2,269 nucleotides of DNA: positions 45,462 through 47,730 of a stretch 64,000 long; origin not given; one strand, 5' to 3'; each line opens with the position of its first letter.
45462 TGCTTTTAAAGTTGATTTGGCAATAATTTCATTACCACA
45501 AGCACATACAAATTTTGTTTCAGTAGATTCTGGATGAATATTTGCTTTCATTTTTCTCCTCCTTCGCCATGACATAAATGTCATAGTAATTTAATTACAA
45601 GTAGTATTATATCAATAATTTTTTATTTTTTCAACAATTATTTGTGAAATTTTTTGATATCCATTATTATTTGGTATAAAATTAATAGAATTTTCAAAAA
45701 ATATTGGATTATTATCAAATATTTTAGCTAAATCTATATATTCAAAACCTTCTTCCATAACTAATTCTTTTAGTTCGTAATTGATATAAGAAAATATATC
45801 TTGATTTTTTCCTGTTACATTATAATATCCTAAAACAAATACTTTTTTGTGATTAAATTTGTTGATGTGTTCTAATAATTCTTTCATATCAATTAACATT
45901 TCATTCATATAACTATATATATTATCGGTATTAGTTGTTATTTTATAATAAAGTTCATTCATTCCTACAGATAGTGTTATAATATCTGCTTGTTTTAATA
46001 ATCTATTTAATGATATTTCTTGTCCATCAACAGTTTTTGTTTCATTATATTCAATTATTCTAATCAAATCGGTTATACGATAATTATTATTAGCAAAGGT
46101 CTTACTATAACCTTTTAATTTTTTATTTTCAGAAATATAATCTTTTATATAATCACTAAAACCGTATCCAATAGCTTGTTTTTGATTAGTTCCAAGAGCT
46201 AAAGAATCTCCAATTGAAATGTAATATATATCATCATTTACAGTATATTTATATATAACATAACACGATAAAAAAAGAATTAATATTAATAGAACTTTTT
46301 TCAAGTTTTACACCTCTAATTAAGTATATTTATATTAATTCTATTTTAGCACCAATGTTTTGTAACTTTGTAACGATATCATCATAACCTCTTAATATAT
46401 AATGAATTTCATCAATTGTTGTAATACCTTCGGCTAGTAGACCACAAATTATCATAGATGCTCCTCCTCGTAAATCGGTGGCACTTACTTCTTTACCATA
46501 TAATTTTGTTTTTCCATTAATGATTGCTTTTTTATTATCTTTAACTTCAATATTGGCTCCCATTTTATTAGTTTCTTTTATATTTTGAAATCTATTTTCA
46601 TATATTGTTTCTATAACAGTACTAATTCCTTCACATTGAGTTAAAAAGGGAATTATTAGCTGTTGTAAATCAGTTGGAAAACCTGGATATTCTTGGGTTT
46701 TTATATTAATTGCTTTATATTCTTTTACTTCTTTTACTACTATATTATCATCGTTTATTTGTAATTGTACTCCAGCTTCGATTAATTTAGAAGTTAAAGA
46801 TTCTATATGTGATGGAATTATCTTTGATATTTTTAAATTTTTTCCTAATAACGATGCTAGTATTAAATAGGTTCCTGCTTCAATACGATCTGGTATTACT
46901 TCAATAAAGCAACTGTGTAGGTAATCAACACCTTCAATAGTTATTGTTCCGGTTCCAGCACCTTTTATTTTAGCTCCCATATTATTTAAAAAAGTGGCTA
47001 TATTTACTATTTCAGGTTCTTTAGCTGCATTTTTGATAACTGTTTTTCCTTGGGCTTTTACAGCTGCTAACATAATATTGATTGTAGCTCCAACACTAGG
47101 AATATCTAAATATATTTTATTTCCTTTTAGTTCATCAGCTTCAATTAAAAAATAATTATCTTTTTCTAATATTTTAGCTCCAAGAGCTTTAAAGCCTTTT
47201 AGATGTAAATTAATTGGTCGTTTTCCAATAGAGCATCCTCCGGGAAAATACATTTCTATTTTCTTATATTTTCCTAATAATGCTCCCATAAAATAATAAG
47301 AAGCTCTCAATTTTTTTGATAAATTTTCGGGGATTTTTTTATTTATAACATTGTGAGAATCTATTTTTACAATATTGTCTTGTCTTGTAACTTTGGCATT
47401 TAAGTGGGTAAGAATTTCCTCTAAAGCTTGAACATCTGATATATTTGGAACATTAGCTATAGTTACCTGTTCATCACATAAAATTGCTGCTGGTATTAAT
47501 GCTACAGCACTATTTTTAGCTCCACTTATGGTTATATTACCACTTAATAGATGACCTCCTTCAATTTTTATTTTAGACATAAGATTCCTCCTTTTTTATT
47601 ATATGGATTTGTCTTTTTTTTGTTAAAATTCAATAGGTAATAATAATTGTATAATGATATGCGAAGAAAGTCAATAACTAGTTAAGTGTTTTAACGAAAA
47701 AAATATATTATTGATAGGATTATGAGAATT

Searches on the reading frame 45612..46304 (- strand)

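Call 19: search_protein_families(library=pfam, proteins=[window:45612-46304:-], max_evalue=0.001)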
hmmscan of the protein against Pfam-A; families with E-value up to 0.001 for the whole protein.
window:45612-46304:- (230 aa): 2 families
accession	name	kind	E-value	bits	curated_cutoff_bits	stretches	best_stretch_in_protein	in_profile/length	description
PF13472.12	Lipase_GDSL_2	-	3.3e-08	34.7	32.9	1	31-217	2-177/178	GDSL-like Lipase/Acylhydrolase family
PF00657.28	Lipase_GDSL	-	4.9e-06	27.3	23.6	1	30-199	3-180/208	GDSL-like Lipase/Acylhydrolase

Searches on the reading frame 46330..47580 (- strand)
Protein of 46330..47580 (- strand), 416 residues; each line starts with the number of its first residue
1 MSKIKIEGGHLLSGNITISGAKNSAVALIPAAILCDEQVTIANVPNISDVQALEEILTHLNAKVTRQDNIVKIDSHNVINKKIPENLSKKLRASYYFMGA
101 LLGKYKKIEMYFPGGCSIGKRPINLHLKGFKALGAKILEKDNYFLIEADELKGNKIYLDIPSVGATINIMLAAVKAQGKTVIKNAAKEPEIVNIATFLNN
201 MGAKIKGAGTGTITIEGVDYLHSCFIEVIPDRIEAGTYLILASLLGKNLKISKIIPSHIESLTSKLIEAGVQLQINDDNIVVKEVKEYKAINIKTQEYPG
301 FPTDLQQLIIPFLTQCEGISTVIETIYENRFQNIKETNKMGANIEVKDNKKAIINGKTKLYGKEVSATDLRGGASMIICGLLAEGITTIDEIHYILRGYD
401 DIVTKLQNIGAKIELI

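Call 19: search_protein_families(library=pfam, proteins=[window:46330-47580:-], max_evalue=0.001)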
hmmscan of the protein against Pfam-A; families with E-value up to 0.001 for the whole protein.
window:46330-47580:- (416 aa): 1 family
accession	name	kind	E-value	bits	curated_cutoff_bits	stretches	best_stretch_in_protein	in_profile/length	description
PF00275.25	EPSP_synthase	-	3.4e-89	299.9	22.8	1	7-406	2-417/417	EPSP synthase (3-phosphoshikimate 1-carboxyvinyltransferase)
